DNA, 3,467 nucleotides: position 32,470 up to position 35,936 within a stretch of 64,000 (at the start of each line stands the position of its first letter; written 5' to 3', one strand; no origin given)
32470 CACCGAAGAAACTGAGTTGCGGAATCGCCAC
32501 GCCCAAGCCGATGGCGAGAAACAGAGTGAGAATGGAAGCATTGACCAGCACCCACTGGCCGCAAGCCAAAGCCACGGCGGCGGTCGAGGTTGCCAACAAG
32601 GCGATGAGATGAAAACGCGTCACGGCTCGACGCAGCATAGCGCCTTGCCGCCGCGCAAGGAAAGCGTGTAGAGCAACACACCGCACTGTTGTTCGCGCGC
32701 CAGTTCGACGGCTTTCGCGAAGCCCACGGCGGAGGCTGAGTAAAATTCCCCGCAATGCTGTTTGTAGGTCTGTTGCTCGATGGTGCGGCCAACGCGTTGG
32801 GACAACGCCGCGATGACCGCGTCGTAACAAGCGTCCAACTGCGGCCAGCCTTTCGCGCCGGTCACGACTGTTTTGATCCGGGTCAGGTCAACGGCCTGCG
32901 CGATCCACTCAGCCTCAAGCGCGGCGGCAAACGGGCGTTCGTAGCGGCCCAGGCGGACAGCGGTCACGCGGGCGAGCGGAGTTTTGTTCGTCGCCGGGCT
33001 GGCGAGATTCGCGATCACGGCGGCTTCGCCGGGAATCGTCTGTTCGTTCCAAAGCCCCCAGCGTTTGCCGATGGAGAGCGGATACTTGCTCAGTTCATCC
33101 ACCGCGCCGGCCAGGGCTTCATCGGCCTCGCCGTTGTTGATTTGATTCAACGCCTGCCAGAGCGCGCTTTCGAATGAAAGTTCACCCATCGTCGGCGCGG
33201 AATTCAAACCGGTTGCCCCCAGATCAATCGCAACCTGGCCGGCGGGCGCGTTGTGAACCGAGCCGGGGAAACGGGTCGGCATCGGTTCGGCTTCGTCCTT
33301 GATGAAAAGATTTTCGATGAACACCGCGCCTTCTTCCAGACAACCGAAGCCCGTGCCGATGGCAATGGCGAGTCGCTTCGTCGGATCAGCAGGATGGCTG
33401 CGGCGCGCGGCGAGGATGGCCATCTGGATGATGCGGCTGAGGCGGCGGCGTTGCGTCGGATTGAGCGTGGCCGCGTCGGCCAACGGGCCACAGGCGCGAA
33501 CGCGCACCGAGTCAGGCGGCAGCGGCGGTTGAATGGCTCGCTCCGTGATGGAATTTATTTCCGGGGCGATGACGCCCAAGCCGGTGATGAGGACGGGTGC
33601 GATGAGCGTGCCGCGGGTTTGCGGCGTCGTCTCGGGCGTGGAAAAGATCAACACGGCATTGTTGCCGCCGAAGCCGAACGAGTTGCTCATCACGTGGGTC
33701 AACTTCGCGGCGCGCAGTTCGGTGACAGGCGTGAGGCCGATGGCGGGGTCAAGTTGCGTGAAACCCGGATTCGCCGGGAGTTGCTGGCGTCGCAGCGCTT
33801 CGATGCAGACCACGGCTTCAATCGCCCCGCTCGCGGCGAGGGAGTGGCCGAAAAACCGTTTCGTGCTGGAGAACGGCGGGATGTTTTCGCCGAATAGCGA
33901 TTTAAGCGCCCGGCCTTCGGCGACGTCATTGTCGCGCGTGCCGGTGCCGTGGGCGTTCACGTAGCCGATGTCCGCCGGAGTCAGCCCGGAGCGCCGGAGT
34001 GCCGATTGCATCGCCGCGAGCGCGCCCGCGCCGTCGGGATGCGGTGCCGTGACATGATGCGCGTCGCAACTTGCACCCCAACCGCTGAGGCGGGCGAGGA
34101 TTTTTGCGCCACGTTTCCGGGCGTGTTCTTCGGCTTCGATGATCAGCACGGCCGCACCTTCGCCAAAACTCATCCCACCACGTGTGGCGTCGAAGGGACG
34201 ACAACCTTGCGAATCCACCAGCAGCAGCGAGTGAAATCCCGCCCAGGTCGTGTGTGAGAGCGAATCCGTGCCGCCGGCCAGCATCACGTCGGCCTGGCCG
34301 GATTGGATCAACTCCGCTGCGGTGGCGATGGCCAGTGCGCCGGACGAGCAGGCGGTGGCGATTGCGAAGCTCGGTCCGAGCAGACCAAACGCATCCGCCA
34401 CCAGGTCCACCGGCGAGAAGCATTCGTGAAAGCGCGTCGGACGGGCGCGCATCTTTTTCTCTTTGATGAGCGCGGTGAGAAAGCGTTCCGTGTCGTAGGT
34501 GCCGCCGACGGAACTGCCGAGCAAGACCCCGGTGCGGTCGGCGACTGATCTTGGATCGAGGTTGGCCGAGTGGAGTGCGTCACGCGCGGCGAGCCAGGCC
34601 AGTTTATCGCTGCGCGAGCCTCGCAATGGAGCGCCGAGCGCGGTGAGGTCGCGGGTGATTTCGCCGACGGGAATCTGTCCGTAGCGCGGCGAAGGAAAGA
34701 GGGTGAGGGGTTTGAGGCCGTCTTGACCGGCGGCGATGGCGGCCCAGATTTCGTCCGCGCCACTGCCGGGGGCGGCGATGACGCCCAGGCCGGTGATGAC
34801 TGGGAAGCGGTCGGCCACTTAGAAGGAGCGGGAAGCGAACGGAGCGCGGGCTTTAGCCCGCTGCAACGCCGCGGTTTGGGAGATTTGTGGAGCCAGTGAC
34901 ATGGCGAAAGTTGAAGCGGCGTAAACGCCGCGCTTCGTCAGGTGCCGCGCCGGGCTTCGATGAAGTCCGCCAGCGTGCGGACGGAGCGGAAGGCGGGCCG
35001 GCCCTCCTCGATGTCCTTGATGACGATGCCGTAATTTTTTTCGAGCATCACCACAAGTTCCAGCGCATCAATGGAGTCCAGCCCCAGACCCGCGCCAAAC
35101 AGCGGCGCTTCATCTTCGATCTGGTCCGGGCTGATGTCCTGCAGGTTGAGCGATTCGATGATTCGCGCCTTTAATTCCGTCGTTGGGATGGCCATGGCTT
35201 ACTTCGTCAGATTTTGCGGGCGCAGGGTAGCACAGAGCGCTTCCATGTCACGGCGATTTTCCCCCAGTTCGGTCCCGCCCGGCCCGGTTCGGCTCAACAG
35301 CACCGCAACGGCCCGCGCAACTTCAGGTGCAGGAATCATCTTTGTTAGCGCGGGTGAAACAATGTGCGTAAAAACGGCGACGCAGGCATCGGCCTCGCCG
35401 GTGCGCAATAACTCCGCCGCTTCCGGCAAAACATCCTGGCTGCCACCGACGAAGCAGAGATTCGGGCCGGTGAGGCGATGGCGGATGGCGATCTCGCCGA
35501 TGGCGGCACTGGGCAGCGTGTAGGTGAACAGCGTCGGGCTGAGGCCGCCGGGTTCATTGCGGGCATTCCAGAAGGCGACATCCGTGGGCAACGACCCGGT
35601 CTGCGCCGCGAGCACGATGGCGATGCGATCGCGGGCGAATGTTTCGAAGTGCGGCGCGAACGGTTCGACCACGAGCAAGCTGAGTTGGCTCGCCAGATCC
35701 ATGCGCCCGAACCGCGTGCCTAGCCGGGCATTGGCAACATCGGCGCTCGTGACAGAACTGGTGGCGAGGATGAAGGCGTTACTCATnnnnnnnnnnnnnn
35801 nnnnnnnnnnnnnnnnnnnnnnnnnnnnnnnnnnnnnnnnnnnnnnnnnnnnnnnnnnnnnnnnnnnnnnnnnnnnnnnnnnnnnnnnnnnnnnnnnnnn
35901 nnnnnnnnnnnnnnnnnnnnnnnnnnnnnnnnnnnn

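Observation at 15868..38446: Convergent 22.6-kb aryl-polyene/xanthomonadin-type type II FAS/PKS lipid cluster with atypical gene content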

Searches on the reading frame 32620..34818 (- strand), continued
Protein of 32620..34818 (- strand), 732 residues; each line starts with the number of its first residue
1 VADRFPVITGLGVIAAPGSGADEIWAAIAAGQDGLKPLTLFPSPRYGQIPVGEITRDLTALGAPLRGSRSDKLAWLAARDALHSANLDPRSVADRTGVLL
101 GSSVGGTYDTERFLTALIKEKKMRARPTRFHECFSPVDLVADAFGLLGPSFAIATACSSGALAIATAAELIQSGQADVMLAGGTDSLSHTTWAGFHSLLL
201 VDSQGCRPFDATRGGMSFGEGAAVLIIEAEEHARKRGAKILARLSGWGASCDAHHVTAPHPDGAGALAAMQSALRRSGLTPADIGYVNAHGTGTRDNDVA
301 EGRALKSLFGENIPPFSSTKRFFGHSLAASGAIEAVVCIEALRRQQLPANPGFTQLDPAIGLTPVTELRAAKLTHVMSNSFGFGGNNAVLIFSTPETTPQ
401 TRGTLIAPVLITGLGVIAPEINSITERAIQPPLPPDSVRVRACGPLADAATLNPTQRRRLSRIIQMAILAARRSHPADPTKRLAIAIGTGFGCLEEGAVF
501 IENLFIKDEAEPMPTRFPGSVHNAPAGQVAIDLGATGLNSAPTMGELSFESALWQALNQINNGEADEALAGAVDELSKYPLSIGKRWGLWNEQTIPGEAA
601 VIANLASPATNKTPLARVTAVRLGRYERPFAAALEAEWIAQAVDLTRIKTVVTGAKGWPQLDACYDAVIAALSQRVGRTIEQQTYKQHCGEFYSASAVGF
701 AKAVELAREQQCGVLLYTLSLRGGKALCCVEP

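Call 73: search_protein_families(library=pfam, proteins=[L019:908-2500:-, L019:1-951:-, L019:2512-4080:+, L012:627-2273:-, L012:2240-3871:+, L011:5609-6325:+, L011:4578-5543:+, L011:1315-3369:-, L014:4540-6003:+], max_evalue=0.001)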
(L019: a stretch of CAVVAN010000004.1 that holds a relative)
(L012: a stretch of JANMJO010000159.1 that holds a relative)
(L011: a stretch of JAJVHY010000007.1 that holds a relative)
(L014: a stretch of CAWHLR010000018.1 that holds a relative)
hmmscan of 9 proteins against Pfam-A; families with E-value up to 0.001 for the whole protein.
L019:908-2500:- (530 aa): 1 family
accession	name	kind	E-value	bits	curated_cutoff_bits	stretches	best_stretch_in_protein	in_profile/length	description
PF00221.24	Lyase_aromatic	-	6.6e-157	523.4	27.3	1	16-490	1-465/466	Aromatic amino acid lyase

L019:1-951:- (317 aa): 10 families
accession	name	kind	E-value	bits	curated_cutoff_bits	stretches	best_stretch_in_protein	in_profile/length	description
PF01494.25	FAD_binding_3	-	2.5e-21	76.7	22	1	15-206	1-191/349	FAD binding domain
PF04820.20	Trp_halogenase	-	5.3e-19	68.9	21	2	101-248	143-285/458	Tryptophan halogenase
PF01266.30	DAO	-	2.3e-11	44.3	27.9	2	17-47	1-31/353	FAD dependent oxidoreductase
PF12831.13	FAD_oxidored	-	7.4e-11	42.4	27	1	17-179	1-151/416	FAD dependent oxidoreductase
PF07992.20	Pyr_redox_2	-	9.8e-08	32.2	26.1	1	17-47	2-33/291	Pyridine nucleotide-disulphide oxidoreductase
PF00890.30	FAD_binding_2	-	1.2e-07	31.8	20.4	1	17-47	1-31/414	FAD binding domain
PF13450.12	NAD_binding_8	-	6.8e-07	29.9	21.9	1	20-47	1-28/68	NAD(P)-binding Rossmann-like domain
PF01946.23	Thi4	-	2.8e-05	23.9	26.2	1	14-48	16-51/235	Thi4 family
PF00070.33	Pyr_redox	-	0.00013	22.8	22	0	117-151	41-75/82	Pyridine nucleotide-disulphide oxidoreductase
PF13738.12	Pyr_redox_3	-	0.00031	20.5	30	0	19-47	1-30/305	Pyridine nucleotide-disulphide oxidoreductase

L019:2512-4080:+ (522 aa): 6 families
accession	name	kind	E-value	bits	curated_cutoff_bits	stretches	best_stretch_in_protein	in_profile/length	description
PF01593.30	Amino_oxidase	-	3.2e-14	53.5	19.8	1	34-302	1-255/443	Flavin containing amine oxidoreductase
PF13450.12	NAD_binding_8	-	1.7e-10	41.5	21.9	1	29-96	1-68/68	NAD(P)-binding Rossmann-like domain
PF01266.30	DAO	-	1.4e-06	28.5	27.9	0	247-306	148-207/353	FAD dependent oxidoreductase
PF07992.20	Pyr_redox_2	-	0.00013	22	26.1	0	26-59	2-177/291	Pyridine nucleotide-disulphide oxidoreductase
PF03486.20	HI0933_like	-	0.00027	20.9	50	0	245-306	106-167/244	HI0933-like protein Rossmann domain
PF12831.13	FAD_oxidored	-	0.00067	19.5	27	0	27-96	2-64/416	FAD dependent oxidoreductase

L012:627-2273:- (548 aa): 1 family
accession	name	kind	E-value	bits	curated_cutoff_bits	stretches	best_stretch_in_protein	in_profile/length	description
PF00221.24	Lyase_aromatic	-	2.1e-158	528.3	27.3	1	40-514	1-465/466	Aromatic amino acid lyase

L012:2240-3871:+ (543 aa): 8 families
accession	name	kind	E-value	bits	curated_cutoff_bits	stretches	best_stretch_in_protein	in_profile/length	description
PF01593.30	Amino_oxidase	-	5.1e-14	52.8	19.8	1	56-525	1-437/443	Flavin containing amine oxidoreductase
PF13450.12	NAD_binding_8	-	2.2e-12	47.5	21.9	1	51-118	1-68/68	NAD(P)-binding Rossmann-like domain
PF00890.30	FAD_binding_2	-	1.1e-07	31.8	20.4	1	49-94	2-46/414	FAD binding domain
PF01266.30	DAO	-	1.2e-06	28.8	27.9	1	49-122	2-75/353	FAD dependent oxidoreductase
PF12831.13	FAD_oxidored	-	2.8e-06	27.3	27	1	49-87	2-40/416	FAD dependent oxidoreductase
PF03486.20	HI0933_like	-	3.3e-05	23.9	50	0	48-82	2-36/244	HI0933-like protein Rossmann domain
PF07992.20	Pyr_redox_2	-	0.00018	21.5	26.1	0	48-79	2-31/291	Pyridine nucleotide-disulphide oxidoreductase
PF01946.23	Thi4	-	0.00075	19.2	26.2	0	44-85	15-57/235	Thi4 family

L011:5609-6325:+ (238 aa): 5 families
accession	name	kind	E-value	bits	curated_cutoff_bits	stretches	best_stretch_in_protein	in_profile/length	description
PF13561.12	adh_short_C2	-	3.5e-57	194.1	27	1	10-235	1-234/236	Enoyl-(Acyl carrier protein) reductase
PF00106.31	adh_short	-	4.2e-53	180.2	26.6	1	4-192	1-192/195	short chain dehydrogenase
PF08659.16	KR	-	7.6e-18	65.5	22.6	1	7-178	4-174/180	KR domain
PF01370.27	Epimerase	-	2.8e-07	30.7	20.9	1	6-122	1-105/240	NAD dependent epimerase/dehydratase family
PF13460.12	NAD_binding_10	-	6.6e-05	23.3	27.2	1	10-190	1-154/184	NAD(P)H-binding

L011:4578-5543:+ (321 aa): 4 families
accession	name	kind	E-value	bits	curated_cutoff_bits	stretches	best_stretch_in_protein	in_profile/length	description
PF14903.11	WG_beta_rep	-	9e-98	320.3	25.6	8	68-102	1-35/35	WG containing repeat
PF03725.20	RNase_PH_C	-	2.1e-06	28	20.8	0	269-289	5-23/67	3' exoribonuclease family, domain 2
PF10411.14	DsbC_N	-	2.6e-05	24.2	25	0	226-250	31-56/70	Disulfide bond isomerase protein N-terminal domain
PF15544.11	Ntox6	-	0.00016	21.7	25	0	268-288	58-78/279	Bacterial toxin 6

L011:1315-3369:- (684 aa): 4 families
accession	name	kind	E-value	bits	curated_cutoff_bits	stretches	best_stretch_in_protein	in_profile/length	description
PF13307.12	Helicase_C_2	-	5.5e-46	157.1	25.3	1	516-678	3-169/170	Helicase C-terminal domain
PF00270.35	DEAD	-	3.7e-13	50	26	1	60-121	7-70/167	DEAD/DEAH box helicase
PF04851.21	ResIII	-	4.1e-05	24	22.5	0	47-115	2-72/164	Type III restriction enzyme, res subunit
PF00271.37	Helicase_C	-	0.00029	21.5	23.5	0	514-606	6-96/110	Helicase conserved C-terminal domain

L014:4540-6003:+ (487 aa): 1 family
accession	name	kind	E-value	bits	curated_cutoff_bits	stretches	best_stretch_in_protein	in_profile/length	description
PF00221.24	Lyase_aromatic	-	1e-158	529.3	27.3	1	22-479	1-448/466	Aromatic amino acid lyase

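Call 76: search_protein_families(library=ncbifam, proteins=[L019:908-2500:-, L019:2512-4080:+, L019:1-951:-, L011:5609-6325:+], max_evalue=0.00001)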
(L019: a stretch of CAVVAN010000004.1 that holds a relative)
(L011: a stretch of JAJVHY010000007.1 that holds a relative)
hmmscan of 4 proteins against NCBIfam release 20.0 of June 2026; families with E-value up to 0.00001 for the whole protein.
L019:908-2500:- (530 aa): 8 families
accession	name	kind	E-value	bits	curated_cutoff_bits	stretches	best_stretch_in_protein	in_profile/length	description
NF006871.0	PRK09367.1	subfamily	1.1e-143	479.6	524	1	8-520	3-499/505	histidine ammonia-lyase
TIGR01225.1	hutH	equivalog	1e-141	472.9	539.15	1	9-520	1-496/506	histidine ammonia-lyase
TIGR03832.1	Tyr_2_3_mutase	equivalog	4e-124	414.9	501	1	11-513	1-507/507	tyrosine 2,3-aminomutase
TIGR04475.1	Phe_D_beta_mut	equivalog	2.8e-120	402.4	800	1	11-511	4-507/510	phenylalanine aminomutase (D-beta-phenylalanine forming)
NF053541.1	FlxA_rubin_TAL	equivalog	1.1e-119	400.2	700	1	17-514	2-497/498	flexirubin biosynthesis tyrosine ammonia-lyase FlxA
TIGR01226.1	phe_am_lyase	equivalog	1.2e-89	301.4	519.15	1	6-479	30-508/680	phenylalanine ammonia-lyase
NF041222.1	BagA_FevW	exception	1.1e-82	278.3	1000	1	10-516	2-517/529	bagremycin/ferroverdin biosynthesis tyrosine ammonia-lyase BagA/FevW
TIGR04473.1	taxol_Phe_23mut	exception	9.9e-62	209.1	1250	1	34-478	55-503/687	phenylalanine aminomutase (L-beta-phenylalanine forming)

L019:2512-4080:+ (522 aa): 11 families
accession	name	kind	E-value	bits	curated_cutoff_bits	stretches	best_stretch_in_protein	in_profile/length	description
TIGR02734.1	crtI_fam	subfamily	6.1e-26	91.2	238.1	3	251-343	221-316/504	phytoene desaturase family protein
TIGR02730.1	carot_isom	equivalog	3.1e-25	89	586.9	1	253-502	234-482/493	carotenoid isomerase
TIGR02733.1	desat_CrtD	equivalog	3.3e-21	75.5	549.7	2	245-510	229-490/492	C-3',4' desaturase CrtD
NF058655.1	CrtID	equivalog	2.7e-18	66.1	640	1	27-81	1-56/478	bifunctional phytoene desaturase/3,4-desaturase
NF045637.1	carotdesatCrtDProt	equivalog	7.6e-17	61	580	1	254-322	228-296/485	1-hydroxycarotenoid 3,4-desaturase CrtD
NF045689.1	BCarotKetCrtO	equivalog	7e-12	44.7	1000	1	252-319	247-315/563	beta-carotene ketolase CrtO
NF005560.0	PRK07233.1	equivalog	3.6e-10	39.3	252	0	26-80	2-56/435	hypothetical protein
NF042421.1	hydcarot_desat_CrtD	equivalog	1.2e-09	37.2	500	0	26-95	3-72/487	1-hydroxycarotenoid 3,4-desaturase CrtD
TIGR03467.1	HpnE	equivalog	4.5e-08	32.8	283.05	0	27-83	1-59/430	hydroxysqualene dehydroxylase HpnE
TIGR02731.1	phytoene_desat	equivalog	8.9e-08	31.3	569.4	0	27-99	2-73/453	15-cis-phytoene desaturase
NF005313.0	PRK06847.1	subfamily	3.8e-06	26.1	372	0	254-314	113-172/375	hypothetical protein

L019:1-951:- (317 aa): 40 families (the best 25 are shown)
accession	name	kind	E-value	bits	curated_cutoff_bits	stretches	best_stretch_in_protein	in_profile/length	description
NF033113.0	halo_ClmS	equivalog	4.9e-36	124.3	900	1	16-240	3-230/570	chloramphenicol-biosynthetic FADH2-dependent halogenase CmlS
TIGR02032.1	GG-red-SF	subfamily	1.5e-24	87.3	158.8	1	17-258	2-228/297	geranylgeranyl reductase family protein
NF049967.1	QhpG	equivalog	4.9e-23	81.7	240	1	18-272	1-228/423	flavin-dependent monooxygenase QhpG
NF038171.1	maturase_LodB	equivalog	1.8e-17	63.5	400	1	17-181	1-166/361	lysine-epsilon-oxidase maturase LodB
NF045655.1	MkRedMenJ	equivalog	1.2e-13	50.7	700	1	12-239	1-226/406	menaquinone reductase MenJ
NF033145.1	rif_monoox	equivalog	3.2e-13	49.3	800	1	16-204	1-182/472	rifampin monooxygenase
NF006092.0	PRK08244.1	equivalog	3.8e-13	48.9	644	1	15-240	2-218/494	monooxygenase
NF004832.0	PRK06184.1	subfamily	9e-13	47.8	476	1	12-189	3-184/506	hypothetical protein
NF004829.0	PRK06183.1-3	subfamily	9.5e-13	47.7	390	1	11-176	4-175/520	bifunctional 3-(3-hydroxy-phenyl)propionate/3-hydroxycinnamic acid hydroxylase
NF041080.1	DGGGPL_reductase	equivalog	2.5e-12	46.4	580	1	16-196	2-173/447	digeranylgeranylglycerophospholipid reductase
NF041160.1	DGGPL_Thplmales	equivalog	5.5e-11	42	780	1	15-186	3-171/396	digeranylgeranylglycerophospholipid reductase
NF006002.0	PRK08132.1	subfamily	7.2e-11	41.2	416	1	12-187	22-198/552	FAD-dependent oxidoreductase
NF006593.0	PRK09126.1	equivalog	3.8e-10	39.2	420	1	13-158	2-154/393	5-demethoxyubiquinol-8 5-hydroxylase UbiM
NF005313.0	PRK06847.1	subfamily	8.4e-10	38.1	372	1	15-155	4-146/375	hypothetical protein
NF004834.1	PRK06185.1-3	subfamily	3.3e-09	36.1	500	1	13-190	5-184/420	FAD-dependent oxidoreductase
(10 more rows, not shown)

L011:5609-6325:+ (238 aa): 227 families (the best 25 are shown)
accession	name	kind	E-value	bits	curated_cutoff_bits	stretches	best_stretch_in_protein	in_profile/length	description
NF053542.1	FlxB_rubin_SDR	equivalog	1.2e-91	306.8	340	1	4-235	1-238/239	flexirubin biosynthesis SDR family reductase FlxB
NF004200.0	PRK05653.1-5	equivalog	3.8e-83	278.8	273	1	4-235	3-240/242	3-oxoacyl-ACP reductase FabG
TIGR01830.1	3oxo_ACP_reduc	equivalog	1.1e-82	277.4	297.75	1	6-236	1-238/239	3-oxoacyl-[acyl-carrier-protein] reductase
NF004197.0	PRK05653.1-1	equivalog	1.2e-79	267.5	332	1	2-237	6-247/249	3-oxoacyl-ACP reductase FabG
NF009466.0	PRK12826.1-2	subfamily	5.7e-77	258.5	222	1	3-237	3-245/248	3-oxoacyl-ACP reductase FabG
TIGR01829.1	AcAcCoA_reduct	subfamily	1.8e-75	253.7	302.1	1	4-237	1-241/242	acetoacetyl-CoA reductase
NF009464.0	PRK12824.1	subfamily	3.5e-75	252.8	269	1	3-237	2-243/245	3-oxoacyl-ACP reductase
NF004199.0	PRK05653.1-4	equivalog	6.5e-72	242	301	1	4-237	6-246/247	3-oxoacyl-ACP reductase FabG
TIGR01831.1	fabG_rel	equivalog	4.1e-67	226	338.85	1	7-235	2-237/239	3-ketoacyl-ACP reductase FabG2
NF004198.0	PRK05653.1-3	equivalog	1e-66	224.9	296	1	3-237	7-247/248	3-oxoacyl-ACP reductase FabG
NF009546.0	PRK12935.1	equivalog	6.5e-61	206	418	1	3-237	6-246/247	acetoacetyl-CoA reductase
NF047420.2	EF_P_mod_YmfI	equivalog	4.4e-59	200.1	238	1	6-236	2-235/236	elongation factor P 5-aminopentanone reductase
NF004778.0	PRK06124.1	equivalog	4.1e-58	196.8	303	1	3-236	11-252/256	SDR family oxidoreductase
NF040605.2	mycolic_FabG1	exception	6.3e-58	196.4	420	1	6-236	4-229/233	3-oxoacyl-ACP reductase FabG1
NF006110.0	PRK08261.1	equivalog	1.7e-56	192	410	1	3-234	214-448/454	3-oxoacyl-ACP reductase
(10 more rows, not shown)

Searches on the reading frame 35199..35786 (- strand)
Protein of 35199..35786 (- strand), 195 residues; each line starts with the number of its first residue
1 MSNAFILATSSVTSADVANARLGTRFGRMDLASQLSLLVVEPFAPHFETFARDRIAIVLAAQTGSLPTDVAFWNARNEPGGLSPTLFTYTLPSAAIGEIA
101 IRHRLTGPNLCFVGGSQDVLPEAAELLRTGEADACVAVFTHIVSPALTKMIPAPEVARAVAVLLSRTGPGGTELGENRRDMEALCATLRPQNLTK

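Call 4: search_protein_families(library=pfam, proteins=[window:35199-35786:-], max_evalue=0.01)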
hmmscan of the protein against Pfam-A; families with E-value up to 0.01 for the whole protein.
window:35199-35786:- (195 aa): 2 families
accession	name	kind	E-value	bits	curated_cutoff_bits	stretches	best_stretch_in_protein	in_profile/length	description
PF13723.12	Ketoacyl-synt_2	-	0.00018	21.6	25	1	53-169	49-167/223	Beta-ketoacyl synthase, N-terminal domain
PF00109.32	ketoacyl-synt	-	0.0076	16.3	20.8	1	53-138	114-199/252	Beta-ketoacyl synthase, N-terminal domain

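Call 8: search_protein_families(library=ncbifam, proteins=[window:35199-35786:-], max_evalue=0.001)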
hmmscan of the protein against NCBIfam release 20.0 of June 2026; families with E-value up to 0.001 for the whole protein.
window:35199-35786:- (195 aa): 3 families
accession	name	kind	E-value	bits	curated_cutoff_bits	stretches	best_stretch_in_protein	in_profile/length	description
NF058659.1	cispenta_AmcG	equivalog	0.0001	22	80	1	51-142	49-142/157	cispentacin moiety biosynthesis protein AmcG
TIGR03150.1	fabF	equivalog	0.00016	20.5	493.75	1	47-140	90-188/407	beta-ketoacyl-ACP synthase II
NF004970.0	PRK06333.1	subfamily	0.00031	19.7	525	1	51-137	106-197/424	beta-ketoacyl-ACP synthase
